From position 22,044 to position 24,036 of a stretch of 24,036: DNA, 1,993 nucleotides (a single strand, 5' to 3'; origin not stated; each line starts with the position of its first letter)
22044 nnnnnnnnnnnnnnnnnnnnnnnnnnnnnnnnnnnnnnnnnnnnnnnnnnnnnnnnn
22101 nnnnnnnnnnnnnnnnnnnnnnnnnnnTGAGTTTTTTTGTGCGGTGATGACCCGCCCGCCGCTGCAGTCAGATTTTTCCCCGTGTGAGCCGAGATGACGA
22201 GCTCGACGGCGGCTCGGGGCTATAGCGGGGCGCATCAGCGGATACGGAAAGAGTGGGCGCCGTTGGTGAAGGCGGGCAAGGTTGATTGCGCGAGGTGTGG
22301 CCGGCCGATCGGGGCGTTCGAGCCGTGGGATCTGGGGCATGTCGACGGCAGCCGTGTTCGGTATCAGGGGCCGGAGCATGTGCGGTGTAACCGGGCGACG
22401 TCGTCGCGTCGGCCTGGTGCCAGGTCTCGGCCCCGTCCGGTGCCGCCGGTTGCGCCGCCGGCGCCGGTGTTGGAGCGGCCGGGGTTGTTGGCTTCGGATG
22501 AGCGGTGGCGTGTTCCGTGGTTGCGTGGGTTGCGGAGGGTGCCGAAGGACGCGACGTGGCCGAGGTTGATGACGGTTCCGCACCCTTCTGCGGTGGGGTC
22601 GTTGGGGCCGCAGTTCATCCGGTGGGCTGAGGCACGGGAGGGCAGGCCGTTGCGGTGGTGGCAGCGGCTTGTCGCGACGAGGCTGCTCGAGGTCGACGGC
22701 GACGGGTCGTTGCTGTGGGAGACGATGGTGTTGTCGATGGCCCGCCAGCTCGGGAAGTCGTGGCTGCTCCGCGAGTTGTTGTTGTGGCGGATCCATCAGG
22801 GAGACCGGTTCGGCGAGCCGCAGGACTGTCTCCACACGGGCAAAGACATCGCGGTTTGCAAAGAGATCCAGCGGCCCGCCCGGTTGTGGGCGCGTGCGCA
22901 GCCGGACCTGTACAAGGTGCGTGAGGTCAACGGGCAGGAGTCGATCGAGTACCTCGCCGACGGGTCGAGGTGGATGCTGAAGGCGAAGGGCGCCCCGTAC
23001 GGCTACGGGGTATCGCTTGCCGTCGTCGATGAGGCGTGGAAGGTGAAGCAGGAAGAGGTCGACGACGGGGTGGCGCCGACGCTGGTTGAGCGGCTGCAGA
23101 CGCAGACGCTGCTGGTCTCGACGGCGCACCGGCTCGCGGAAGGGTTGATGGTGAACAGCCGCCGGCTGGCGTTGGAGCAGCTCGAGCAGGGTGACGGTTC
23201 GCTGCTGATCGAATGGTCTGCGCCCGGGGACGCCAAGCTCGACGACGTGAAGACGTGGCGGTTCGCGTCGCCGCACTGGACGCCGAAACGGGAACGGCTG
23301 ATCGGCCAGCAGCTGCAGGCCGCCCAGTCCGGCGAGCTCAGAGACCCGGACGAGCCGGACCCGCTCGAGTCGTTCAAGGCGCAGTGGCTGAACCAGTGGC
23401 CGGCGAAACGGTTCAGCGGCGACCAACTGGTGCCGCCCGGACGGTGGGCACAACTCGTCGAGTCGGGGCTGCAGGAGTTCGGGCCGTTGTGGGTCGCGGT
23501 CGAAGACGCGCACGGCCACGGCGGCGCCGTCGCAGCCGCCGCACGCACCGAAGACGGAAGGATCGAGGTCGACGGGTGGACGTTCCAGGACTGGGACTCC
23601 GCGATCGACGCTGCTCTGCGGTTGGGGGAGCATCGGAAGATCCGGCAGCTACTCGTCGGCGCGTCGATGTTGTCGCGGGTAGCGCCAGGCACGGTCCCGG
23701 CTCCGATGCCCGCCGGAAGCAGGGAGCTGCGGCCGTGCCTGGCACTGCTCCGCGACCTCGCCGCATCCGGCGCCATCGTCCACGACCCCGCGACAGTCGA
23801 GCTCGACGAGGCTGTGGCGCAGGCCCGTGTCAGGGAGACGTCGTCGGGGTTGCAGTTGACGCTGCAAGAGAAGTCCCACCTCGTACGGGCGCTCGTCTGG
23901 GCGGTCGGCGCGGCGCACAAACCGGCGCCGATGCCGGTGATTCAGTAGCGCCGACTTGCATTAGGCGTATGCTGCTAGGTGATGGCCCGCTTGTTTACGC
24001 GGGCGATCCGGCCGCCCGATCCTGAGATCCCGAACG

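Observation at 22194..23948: HNH endonuclease covalently fused to the large terminase, with no recognisable small terminase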

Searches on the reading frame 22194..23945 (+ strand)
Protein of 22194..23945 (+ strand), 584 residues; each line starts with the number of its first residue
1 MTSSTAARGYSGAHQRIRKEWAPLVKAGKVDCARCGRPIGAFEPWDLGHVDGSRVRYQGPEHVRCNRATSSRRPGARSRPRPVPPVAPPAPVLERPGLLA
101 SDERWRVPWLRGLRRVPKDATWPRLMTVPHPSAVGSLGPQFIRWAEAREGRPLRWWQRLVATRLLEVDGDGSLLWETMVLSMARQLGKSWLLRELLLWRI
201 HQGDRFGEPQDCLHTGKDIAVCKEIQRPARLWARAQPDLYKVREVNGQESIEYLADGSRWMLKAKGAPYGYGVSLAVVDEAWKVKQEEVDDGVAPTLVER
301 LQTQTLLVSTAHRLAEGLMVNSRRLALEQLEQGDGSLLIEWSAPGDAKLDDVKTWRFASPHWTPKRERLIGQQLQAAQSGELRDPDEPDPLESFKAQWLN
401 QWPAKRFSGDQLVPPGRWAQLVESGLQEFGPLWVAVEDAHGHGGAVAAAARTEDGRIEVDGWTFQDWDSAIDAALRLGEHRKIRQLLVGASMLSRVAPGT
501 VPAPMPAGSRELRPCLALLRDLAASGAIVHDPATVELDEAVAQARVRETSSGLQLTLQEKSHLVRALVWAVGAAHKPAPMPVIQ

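Call 4: search_protein_families(library=pfam, proteins=[window:22194-23945:+, window:22494-23945:+], max_evalue=1)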
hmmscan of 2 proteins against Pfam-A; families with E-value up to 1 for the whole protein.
window:22194-23945:+ (584 aa): 1 family
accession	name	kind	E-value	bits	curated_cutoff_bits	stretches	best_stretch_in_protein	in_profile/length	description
PF03237.21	Terminase_6N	-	0.26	11.3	22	1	181-310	3-134/215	Terminase large subunit, T4likevirus-type, N-terminal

window:22494-23945:+ (484 aa): 2 families
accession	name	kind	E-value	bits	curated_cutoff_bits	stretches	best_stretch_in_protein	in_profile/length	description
PF03237.21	Terminase_6N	-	0.18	11.9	22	1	81-210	3-134/215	Terminase large subunit, T4likevirus-type, N-terminal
PF03354.21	TerL_ATPase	-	0.29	11.3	23.7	1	172-223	122-173/178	Terminase large subunit, ATPase domain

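Call 5: search_protein_families(library=phrogs, proteins=[window:22194-23945:+, window:22494-23945:+], max_evalue=0.1)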
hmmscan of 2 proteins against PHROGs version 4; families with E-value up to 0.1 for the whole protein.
window:22194-23945:+ (584 aa): 4 families
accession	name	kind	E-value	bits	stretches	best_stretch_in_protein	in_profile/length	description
phrog_9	-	head and packaging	3.2e-31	110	1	121-473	63-523/812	terminase large subunit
phrog_1808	-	DNA, RNA and nucleotide metabolism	2.9e-10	41.7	1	3-73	6-88/118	HNH endonuclease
phrog_2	-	head and packaging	1.5e-06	28.2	1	151-462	265-510/807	terminase large subunit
phrog_17688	-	unknown function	0.00031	21.2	1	155-362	43-249/290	-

window:22494-23945:+ (484 aa): 3 families
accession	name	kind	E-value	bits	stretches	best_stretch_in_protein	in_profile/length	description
phrog_9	-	head and packaging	1.5e-31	111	1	22-373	64-523/812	terminase large subunit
phrog_2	-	head and packaging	1.2e-06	28.6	1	52-362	266-510/807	terminase large subunit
phrog_17688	-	unknown function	0.0002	21.8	1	55-262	43-249/290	-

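Call 8: search_dna_similar(query=window:22194-23945:+, collection=phages, mode=protein, max_rows=40)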
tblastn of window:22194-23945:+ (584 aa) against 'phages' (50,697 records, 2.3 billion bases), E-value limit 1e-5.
Records with a match: 471; places in all: 472; records where one place covers at least 80% of the query: 0.
Best place of each record, by identity: 60-80% 3; <60% 468.
By first word of the organism name: Arthrobacter 196; Mycobacterium 123; Microbacterium 61; Gordonia 59; Streptococcus 16; Corynebacterium 6; Curtobacterium 3; Rhodococcus 2; Rothia 2; Dulem 1; and 2 more.
By host as written in the record: Arthrobacter sp. ATCC 21022 104; Mycobacterium smegmatis mc2 155 99; Gordonia terrae 3612 44; Microbacterium foliorum NRRL B-24224 36; Arthrobacter globiformis NRRL B-2979 SEA 34; Arthrobacter globiformis B-2979 29; Microbacterium foliorum NRRL B-24224 SEA 23; Arthrobacter globiformis NRRL B-2979 14; and 50 more.
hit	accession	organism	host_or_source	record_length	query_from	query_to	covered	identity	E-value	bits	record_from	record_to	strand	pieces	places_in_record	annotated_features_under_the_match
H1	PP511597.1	Dulem virus 32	Varecia variegata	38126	113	432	55%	28.4%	9e-9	65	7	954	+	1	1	terminase | hypothetical protein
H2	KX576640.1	Arthrobacter phage RcigaStruga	Arthrobacter sp. ATCC 21022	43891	116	434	55%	27.4%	2e-9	67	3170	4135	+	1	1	terminase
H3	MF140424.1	Arthrobacter phage Nubia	Arthrobacter sp. ATCC 21022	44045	116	434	55%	27.4%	2e-9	67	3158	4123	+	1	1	5: terminase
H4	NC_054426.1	Arthrobacter phage Nubia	Arthrobacter sp. ATCC 21022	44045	116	434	55%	27.4%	2e-9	67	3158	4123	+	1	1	5: terminase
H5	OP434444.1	Arthrobacter phage Albanese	Arthrobacter sp. ATCC 21022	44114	116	434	55%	27.4%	2e-9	67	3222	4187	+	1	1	5: terminase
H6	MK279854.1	Arthrobacter phage GreenHearts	Arthrobacter sp. ATCC 21022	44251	116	434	55%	27.4%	2e-9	67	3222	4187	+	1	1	5: terminase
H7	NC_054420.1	Arthrobacter phage GreenHearts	Arthrobacter sp. ATCC 21022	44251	116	434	55%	27.4%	2e-9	67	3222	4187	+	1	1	5: terminase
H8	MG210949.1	Arthrobacter phage Huntingdon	Arthrobacter sp. ATCC21022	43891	116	434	55%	27.4%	2e-9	67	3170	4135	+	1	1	terminase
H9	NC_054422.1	Arthrobacter phage Huntingdon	Arthrobacter sp. ATCC21022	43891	116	434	55%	27.4%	2e-9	67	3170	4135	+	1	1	terminase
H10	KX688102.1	Arthrobacter phage Oxynfrius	Arthrobacter sp. ATCC 21022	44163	116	434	55%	27.1%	2e-10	70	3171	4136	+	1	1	terminase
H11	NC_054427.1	Arthrobacter phage Oxynfrius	Arthrobacter sp. ATCC 21022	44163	116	434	55%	27.1%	2e-10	70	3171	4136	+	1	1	terminase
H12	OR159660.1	Arthrobacter phage Lakshmi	Arthrobacter sp. ATCC 21022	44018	116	434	55%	27.1%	3e-10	69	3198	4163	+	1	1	5: terminase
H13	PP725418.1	Arthrobacter phage Misaeng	Arthrobacter sp. ATCC 21022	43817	116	434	55%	27.1%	2e-9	67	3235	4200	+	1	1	5: terminase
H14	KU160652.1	Arthrobacter phage Joann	Arthrobacter sp. ATCC 21022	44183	116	434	55%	27.1%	2e-9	67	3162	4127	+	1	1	5: terminase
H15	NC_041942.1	Arthrobacter phage Joann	Arthrobacter sp. ATCC 21022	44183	116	434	55%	27.1%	2e-9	67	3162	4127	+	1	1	5: terminase large subunit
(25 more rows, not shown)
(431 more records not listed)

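Call 9: find_homologous_proteins(query=window:22194-23945:+, max_evalue=0.001)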
Query window:22194-23945:+ (584 aa): 728 proteins with E <= 0.001 among 8000 candidates; the best 120 are listed.
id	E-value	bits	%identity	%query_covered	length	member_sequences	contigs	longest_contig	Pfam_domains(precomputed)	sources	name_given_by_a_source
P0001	7.6e-282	954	72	100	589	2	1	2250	-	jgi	-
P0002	3.8e-238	810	65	99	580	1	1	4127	-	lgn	-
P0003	7.2e-236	802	64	99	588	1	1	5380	-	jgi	jgi:hypothetical protein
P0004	4.1e-233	793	65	96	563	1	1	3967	-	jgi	jgi:hypothetical protein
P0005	8.3e-233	792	65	97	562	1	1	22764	-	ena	-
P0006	2.1e-230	784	63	99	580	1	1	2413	-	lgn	-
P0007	6.1e-230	783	63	99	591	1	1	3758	-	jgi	jgi:hypothetical protein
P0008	5.8e-229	780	63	99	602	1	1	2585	-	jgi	jgi:hypothetical protein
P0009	1.4e-228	778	63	97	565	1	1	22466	-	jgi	jgi:hypothetical protein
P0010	1.8e-227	775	63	99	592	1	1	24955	-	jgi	jgi:hypothetical protein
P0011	5.0e-226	770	62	99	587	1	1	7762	-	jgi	jgi:hypothetical protein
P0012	6.1e-226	770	62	98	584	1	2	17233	-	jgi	jgi:hypothetical protein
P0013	9.7e-226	769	63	99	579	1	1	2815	-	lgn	-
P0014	2.8e-225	767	62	99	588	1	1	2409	-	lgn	-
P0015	4.2e-225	767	62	98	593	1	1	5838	-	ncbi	-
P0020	4.7e-224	763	61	100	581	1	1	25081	-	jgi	jgi:hypothetical protein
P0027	4.8e-223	760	62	100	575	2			-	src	-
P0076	3.3e-209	714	67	82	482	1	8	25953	-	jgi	jgi:hypothetical protein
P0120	3.9e-201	688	64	85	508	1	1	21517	-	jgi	jgi:hypothetical protein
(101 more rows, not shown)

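Call 18: find_encoding_contigs(protein=P0076, flank=10000, max_places=2)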
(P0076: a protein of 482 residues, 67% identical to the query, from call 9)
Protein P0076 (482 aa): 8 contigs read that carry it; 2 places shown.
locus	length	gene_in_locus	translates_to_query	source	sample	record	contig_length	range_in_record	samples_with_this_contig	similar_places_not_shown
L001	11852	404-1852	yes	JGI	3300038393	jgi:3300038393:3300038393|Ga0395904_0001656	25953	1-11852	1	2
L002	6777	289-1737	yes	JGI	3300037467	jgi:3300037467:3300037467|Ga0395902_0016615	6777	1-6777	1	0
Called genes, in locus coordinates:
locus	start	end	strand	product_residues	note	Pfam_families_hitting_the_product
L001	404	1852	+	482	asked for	-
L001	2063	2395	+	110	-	-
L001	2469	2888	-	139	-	-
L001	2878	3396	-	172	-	-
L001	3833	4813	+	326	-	PF04860:Phage_portal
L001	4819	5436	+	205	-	PF04586:Peptidase_S78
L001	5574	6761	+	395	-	PF25209:Phage_capsid_4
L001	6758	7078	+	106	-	-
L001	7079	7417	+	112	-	-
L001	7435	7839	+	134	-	-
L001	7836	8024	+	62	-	-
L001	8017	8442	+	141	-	-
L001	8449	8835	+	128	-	-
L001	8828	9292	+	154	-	-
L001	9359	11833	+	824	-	-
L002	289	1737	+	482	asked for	-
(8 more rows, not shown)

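Call 19: find_encoding_contigs(protein=P0120, flank=10000, max_places=2)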
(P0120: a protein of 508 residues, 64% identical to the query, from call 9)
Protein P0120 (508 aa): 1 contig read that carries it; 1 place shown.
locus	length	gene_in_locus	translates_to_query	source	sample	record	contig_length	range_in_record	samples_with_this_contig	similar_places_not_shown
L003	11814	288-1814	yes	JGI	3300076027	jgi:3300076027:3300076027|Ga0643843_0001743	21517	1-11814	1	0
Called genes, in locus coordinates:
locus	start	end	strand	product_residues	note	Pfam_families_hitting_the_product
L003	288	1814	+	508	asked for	-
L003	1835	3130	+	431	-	PF04860:Phage_portal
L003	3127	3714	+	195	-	PF04586:Peptidase_S78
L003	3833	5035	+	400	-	PF25209:Phage_capsid_4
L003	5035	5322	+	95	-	-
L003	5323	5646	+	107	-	-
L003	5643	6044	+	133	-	-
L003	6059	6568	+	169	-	-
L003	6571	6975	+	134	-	-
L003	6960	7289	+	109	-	-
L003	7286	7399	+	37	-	-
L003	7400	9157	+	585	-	PF06791:TMP_2 (weak)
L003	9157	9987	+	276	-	-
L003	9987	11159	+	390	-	PF16466:DUF5047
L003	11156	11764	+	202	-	-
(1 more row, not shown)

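Call 33: find_related_loci(query=A1, collection=metagenome_contigs, flank=10000)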
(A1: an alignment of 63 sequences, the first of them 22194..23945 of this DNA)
Query A1 (584 aa) in metagenome_contigs; peptide patterns used: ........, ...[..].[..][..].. (x = any residue, [..] = any of these).
216 stretches matched a pattern; 109 encode a relative of the query (tblastn E <= 1e-3); the best 80 are kept; 80 distinct loci.
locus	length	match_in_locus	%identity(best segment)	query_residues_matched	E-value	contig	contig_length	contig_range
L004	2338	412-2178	71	1-584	0e+0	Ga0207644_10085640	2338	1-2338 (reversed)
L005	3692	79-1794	61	4-583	0e+0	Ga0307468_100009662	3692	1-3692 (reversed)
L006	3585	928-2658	61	3-584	0e+0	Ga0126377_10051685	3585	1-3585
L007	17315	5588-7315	63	4-583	0e+0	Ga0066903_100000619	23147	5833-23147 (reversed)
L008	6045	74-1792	63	6-584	0e+0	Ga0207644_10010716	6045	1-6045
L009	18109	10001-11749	62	4-584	0e+0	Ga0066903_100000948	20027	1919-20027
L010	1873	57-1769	59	4-584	0e+0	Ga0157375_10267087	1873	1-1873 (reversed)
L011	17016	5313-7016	61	10-583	0e+0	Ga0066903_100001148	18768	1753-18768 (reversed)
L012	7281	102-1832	61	4-583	0e+0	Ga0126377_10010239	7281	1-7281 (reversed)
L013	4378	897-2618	64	5-584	0e+0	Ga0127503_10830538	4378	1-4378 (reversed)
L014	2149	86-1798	59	4-583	0e+0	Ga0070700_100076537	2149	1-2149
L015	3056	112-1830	58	8-584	0e+0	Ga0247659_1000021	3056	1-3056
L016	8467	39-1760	60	4-583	0e+0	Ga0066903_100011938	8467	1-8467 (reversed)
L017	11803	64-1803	59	10-584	0e+0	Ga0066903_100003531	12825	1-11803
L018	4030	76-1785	60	10-584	0e+0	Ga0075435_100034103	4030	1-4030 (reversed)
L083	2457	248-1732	49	101-582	4e-117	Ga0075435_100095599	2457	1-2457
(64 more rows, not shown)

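Call 40: predict_structure(alignment_id=A1)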
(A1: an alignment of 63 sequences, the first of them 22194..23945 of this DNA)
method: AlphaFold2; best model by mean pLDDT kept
length: 584 residues; sequences in the alignment: 63
mean_pLDDT: 89.4   pTM: 0.67
mean pLDDT of the five models: 89.4, 89.2, 88.0, 87.8, 85.3
residues with pLDDT >= 90: 417; 70-90: 113; 50-70: 34; < 50: 20
segments of 3 or more residues with pLDDT < 50: 1-3, 71-86
pLDDT, mean of each block of 10 residues (from residue 1): 55 88 91 90 92 85 82 45 47 80 98 96 97 98 97 98 98 97 90 98 97 93 96 98 91 98 72 91 87 81 95 82 92 96 93 95 96 95 84 93 68 92 88 96 95 94 96 95 96 93 94 95 96 93 89 88 98 82 53
secondary structure, 60 per line:
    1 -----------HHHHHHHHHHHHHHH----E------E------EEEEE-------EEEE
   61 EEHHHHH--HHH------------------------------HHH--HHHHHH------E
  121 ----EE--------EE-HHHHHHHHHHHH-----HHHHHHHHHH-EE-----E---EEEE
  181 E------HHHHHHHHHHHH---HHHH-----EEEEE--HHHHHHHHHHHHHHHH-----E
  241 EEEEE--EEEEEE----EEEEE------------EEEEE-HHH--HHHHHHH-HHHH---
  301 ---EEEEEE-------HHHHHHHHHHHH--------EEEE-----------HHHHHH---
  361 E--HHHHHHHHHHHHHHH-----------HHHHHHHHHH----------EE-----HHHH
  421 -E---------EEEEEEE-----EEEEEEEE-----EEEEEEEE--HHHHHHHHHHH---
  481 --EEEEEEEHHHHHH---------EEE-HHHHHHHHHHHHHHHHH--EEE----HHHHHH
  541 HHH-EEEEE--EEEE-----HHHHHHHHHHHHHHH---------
elements in order: H12-26 E45-49 E57-62 H63-67 H108-113 H138-149 H155-164 E177-181 H188-199 H203-206 E212-216 H219-234 E240-245 E248-253 E258-262 E275-279 H286-292 H294-297 E304-309 H317-328 E337-340 H352-357 H364-378 H390-399 H417-420 E432-438 E444-451 E457-464 H467-477 E483-489 H490-495 E505-507 H509-525 E528-530 H535-543 E545-549 E552-555 H561-575

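Call 43: search_solved_structures(query=A1, max_evalue=1, show_alignments=3)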
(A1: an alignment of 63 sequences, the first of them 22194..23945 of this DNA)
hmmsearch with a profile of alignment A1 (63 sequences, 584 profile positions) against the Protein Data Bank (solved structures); distinct sequences matched with E-value up to 1: 0.
